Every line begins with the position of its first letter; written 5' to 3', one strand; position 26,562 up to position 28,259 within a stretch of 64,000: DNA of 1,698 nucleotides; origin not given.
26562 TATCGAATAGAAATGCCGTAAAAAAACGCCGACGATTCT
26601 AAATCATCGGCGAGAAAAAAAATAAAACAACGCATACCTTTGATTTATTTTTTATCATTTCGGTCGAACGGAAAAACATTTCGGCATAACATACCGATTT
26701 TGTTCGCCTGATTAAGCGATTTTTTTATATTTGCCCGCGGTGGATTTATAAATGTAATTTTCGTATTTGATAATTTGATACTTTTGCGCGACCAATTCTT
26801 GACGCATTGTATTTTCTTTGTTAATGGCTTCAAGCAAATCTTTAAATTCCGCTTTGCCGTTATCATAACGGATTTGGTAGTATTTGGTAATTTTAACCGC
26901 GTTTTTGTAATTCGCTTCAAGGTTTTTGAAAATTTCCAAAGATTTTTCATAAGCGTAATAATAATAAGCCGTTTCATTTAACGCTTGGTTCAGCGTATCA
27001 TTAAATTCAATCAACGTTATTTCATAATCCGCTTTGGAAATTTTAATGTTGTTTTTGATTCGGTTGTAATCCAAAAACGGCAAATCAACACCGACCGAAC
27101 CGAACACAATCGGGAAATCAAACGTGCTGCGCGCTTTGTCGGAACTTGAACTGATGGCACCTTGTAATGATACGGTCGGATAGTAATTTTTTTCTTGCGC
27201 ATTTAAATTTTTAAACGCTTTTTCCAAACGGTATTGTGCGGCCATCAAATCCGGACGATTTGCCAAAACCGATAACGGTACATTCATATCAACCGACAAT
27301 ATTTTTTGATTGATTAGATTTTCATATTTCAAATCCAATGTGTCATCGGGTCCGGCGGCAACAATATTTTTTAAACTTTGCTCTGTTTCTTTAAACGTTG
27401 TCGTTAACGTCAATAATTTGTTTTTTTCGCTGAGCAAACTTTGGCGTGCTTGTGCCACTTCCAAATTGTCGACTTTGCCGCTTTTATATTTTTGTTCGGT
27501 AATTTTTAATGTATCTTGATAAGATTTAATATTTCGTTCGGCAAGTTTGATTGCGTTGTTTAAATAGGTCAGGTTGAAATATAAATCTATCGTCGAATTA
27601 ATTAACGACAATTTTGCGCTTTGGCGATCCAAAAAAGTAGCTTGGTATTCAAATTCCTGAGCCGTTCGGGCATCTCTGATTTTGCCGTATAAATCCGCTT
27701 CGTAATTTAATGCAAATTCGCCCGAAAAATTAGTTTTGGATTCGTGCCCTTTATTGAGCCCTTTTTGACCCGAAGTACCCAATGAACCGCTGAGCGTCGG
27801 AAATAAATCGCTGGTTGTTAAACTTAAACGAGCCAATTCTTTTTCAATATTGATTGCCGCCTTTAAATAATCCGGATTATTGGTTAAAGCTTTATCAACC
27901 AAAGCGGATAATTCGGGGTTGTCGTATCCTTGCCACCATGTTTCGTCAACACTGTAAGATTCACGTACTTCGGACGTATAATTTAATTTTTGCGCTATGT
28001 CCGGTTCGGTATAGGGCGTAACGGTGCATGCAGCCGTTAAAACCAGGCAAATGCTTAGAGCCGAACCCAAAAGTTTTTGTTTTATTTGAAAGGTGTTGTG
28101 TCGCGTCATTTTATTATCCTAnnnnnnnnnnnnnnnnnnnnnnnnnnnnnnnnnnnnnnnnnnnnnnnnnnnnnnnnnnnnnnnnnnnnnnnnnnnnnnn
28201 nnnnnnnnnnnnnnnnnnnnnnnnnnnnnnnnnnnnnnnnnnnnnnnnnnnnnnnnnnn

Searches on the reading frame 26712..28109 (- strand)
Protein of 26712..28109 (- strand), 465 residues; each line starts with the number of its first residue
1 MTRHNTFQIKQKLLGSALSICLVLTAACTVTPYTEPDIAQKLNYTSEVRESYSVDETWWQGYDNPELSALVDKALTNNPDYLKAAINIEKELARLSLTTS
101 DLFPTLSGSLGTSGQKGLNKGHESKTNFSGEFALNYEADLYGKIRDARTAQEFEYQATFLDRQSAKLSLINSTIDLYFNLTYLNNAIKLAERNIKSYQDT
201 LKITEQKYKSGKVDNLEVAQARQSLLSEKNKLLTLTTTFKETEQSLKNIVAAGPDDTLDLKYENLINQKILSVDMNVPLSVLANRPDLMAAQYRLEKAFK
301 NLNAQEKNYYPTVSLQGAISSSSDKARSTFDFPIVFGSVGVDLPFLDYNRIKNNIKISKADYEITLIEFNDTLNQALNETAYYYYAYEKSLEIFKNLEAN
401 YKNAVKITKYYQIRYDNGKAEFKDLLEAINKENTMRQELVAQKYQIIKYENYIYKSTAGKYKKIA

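Call 70: search_protein_families(library=pfam, proteins=[window:26712-28109:-], max_evalue=0.00001)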
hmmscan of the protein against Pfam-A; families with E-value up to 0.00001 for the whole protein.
window:26712-28109:- (465 aa): 1 family
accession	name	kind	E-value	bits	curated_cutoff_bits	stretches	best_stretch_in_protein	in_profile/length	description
PF02321.23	OEP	-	2.5e-49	168.1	22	2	281-451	8-180/187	Outer membrane efflux protein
